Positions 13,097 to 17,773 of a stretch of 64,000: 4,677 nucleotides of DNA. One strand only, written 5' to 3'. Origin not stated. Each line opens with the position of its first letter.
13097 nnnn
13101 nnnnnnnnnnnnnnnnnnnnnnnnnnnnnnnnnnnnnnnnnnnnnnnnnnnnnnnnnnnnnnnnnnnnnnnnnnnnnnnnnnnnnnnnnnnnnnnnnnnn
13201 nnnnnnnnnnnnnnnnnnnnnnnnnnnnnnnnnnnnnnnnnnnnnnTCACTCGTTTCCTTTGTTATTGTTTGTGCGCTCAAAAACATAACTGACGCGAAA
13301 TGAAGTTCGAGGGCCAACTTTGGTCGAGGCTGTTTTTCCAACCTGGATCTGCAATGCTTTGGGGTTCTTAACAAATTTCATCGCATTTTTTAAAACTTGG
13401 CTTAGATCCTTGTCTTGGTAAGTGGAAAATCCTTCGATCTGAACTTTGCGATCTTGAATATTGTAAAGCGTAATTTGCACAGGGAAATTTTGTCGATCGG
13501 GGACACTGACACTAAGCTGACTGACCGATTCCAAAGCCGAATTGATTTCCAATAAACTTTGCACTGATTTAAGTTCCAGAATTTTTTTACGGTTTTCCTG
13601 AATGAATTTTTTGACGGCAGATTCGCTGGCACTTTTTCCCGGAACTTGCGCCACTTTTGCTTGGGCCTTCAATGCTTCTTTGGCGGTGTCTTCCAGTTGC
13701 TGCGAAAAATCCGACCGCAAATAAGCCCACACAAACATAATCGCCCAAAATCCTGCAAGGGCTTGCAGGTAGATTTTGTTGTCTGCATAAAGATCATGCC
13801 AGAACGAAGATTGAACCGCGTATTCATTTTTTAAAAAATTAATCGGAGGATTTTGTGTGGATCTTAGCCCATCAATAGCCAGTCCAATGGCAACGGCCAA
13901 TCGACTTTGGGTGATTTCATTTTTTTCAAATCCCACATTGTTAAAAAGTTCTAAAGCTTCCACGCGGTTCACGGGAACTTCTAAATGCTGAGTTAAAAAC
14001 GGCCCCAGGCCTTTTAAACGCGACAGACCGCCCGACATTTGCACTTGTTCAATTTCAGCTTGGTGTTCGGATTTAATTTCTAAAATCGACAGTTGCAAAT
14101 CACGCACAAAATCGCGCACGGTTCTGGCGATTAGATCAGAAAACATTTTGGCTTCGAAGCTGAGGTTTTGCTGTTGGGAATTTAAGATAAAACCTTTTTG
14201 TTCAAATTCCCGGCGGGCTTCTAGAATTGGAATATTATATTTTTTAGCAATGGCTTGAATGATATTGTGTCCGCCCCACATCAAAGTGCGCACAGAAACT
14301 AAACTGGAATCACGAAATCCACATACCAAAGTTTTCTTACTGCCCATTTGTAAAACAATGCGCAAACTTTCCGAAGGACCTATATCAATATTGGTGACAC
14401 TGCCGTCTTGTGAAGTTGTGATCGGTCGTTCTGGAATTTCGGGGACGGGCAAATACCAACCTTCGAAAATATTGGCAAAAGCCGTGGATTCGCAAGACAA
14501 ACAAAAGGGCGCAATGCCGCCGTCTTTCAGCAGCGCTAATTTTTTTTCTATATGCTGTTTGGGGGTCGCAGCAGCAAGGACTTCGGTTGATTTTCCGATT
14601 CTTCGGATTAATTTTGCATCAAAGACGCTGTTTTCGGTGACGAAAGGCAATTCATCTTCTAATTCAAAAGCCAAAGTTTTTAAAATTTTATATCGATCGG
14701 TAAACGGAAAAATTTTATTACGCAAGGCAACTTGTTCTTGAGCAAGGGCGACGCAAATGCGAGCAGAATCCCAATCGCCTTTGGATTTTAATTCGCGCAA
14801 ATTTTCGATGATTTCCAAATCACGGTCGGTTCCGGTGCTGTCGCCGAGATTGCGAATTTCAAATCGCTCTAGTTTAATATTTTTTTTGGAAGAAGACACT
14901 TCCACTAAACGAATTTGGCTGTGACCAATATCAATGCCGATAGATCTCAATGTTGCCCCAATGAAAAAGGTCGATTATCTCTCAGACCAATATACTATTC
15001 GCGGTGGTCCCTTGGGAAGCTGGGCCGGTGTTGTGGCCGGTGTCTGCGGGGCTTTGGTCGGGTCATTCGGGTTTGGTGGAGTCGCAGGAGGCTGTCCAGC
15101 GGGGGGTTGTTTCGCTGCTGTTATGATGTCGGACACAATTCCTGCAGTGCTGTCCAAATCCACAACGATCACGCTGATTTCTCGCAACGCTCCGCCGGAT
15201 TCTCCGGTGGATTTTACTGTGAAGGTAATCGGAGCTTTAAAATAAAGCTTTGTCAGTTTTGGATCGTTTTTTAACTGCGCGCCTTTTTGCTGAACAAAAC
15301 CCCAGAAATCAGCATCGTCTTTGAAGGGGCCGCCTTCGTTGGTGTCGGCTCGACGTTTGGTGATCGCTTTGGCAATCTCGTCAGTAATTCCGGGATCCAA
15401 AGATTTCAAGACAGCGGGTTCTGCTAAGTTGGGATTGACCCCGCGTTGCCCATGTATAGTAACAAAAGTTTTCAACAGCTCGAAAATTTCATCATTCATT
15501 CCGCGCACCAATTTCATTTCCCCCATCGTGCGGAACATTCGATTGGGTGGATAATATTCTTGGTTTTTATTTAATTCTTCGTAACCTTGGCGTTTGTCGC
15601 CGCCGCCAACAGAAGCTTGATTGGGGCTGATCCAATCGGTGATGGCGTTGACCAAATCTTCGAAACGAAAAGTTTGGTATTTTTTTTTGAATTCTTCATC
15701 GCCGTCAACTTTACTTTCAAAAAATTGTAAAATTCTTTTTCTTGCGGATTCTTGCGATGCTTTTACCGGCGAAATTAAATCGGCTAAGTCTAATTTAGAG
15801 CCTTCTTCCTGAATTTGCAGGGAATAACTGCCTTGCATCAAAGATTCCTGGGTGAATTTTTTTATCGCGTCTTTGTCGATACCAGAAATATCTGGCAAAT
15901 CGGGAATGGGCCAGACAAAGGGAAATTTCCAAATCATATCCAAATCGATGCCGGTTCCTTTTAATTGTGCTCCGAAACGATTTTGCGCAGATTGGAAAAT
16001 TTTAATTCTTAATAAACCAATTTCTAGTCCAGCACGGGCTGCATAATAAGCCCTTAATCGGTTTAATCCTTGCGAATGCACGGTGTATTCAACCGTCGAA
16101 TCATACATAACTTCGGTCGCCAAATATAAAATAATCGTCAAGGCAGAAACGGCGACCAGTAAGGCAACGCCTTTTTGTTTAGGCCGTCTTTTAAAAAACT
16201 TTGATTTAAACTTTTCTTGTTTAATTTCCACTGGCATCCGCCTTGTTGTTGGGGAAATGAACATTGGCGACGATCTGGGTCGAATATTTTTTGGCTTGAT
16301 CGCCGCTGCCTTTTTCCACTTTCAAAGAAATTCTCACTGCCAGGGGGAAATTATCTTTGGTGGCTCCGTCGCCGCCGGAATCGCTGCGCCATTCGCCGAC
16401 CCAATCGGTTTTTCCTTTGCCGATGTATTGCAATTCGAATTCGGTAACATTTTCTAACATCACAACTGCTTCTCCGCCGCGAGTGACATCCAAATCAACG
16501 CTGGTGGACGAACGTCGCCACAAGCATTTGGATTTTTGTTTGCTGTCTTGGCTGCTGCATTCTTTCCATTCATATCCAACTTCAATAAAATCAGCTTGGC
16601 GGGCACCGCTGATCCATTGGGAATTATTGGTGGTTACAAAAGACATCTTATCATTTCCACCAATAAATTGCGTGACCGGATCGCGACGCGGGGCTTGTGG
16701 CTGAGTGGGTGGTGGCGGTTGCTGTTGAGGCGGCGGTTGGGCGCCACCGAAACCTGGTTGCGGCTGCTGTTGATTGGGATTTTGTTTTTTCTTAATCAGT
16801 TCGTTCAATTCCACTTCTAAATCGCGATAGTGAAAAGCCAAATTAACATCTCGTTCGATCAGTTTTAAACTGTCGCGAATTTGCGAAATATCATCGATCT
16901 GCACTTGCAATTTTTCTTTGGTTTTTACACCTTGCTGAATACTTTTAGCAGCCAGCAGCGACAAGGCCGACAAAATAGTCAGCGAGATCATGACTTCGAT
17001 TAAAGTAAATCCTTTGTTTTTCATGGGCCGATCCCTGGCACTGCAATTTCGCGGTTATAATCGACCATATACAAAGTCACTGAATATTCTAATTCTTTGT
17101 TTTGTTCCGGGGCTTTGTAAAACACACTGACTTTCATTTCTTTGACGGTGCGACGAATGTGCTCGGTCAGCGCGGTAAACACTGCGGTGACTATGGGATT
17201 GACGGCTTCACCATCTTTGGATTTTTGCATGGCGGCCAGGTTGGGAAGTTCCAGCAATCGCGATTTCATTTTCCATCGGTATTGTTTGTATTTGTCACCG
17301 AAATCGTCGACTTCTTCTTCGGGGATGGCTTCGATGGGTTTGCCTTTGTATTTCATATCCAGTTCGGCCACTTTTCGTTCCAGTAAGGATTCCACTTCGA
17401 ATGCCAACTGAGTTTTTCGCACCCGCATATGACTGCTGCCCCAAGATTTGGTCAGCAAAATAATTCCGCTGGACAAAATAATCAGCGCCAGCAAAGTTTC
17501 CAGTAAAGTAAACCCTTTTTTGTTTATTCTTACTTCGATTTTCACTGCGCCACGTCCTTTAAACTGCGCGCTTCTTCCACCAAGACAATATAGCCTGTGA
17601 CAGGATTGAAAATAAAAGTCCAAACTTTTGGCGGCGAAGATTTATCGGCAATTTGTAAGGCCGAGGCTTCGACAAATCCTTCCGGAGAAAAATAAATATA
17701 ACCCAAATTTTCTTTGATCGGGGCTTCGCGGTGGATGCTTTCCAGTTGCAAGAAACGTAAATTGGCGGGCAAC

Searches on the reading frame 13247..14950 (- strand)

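Call 70: search_protein_families(library=pfam, proteins=[window:13247-14950:-], max_evalue=0.001)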
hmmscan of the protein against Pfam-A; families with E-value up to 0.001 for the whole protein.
window:13247-14950:- (567 aa): 2 families
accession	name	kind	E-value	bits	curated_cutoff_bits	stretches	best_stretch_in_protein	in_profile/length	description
PF11104.14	PilM_2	-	3e-23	82.7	27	1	5-360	1-338/340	Type IV pilus assembly protein PilM;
PF14450.12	FtsA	-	2.9e-06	28.1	31.8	1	199-356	2-127/127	Cell division protein FtsA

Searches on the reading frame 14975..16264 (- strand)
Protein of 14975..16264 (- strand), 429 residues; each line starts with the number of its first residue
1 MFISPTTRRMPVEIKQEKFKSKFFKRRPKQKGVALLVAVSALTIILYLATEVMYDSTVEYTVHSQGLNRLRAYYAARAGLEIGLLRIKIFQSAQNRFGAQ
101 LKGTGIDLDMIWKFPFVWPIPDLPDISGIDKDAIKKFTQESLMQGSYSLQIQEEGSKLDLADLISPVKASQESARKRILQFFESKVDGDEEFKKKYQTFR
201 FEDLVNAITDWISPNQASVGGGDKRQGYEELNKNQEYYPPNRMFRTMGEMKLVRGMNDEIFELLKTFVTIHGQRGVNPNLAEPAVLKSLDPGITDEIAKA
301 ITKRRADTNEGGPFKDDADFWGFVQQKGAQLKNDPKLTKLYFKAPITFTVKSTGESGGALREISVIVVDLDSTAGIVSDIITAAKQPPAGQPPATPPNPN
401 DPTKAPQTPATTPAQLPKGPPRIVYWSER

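Call 70: search_protein_families(library=pfam, proteins=[window:14975-16264:-], max_evalue=0.001)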
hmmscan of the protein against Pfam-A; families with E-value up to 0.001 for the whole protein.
window:14975-16264:- (429 aa): 3 families
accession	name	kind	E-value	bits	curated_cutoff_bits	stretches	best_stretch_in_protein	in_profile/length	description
PF21687.3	T2SSK_1st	-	9e-09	36.5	26.2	1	199-270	35-104/107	Type II secretion system (T2SS), protein K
PF03934.19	T2SSK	-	4e-07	30.7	24.2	1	276-332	1-53/63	Type II secretion system (T2SS), protein K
PF12836.13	HHH_3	-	4.2e-07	30.4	27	0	273-320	3-46/65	Helix-hairpin-helix motif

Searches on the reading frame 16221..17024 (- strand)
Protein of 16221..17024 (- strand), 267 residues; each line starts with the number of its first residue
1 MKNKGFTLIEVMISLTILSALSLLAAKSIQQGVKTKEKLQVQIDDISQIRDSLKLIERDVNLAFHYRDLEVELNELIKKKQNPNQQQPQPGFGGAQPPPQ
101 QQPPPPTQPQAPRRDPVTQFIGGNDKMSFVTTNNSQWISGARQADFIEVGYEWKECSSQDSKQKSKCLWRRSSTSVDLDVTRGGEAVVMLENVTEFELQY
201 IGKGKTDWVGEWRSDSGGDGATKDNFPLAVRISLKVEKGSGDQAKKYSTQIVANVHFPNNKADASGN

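Call 70: search_protein_families(library=pfam, proteins=[window:16221-17024:-], max_evalue=0.001)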
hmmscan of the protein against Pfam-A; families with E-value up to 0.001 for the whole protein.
window:16221-17024:- (267 aa): 2 families
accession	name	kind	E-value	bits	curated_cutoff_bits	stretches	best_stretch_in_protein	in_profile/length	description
PF11612.13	T2SSJ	-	1.4e-09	38.8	28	1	119-239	24-133/140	Type II secretion system (T2SS), protein J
PF07963.17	N_methyl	-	3.2e-08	33.3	21.2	1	2-25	3-26/27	Prokaryotic N-terminal methylation motif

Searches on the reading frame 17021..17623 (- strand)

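Call 70: search_protein_families(library=pfam, proteins=[window:17021-17623:-], max_evalue=0.001)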
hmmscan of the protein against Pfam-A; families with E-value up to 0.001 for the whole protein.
window:17021-17623:- (200 aa): 1 family
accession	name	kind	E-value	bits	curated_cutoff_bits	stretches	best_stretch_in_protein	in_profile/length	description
PF07963.17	N_methyl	-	5.9e-05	22.9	21.2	1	34-56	3-25/27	Prokaryotic N-terminal methylation motif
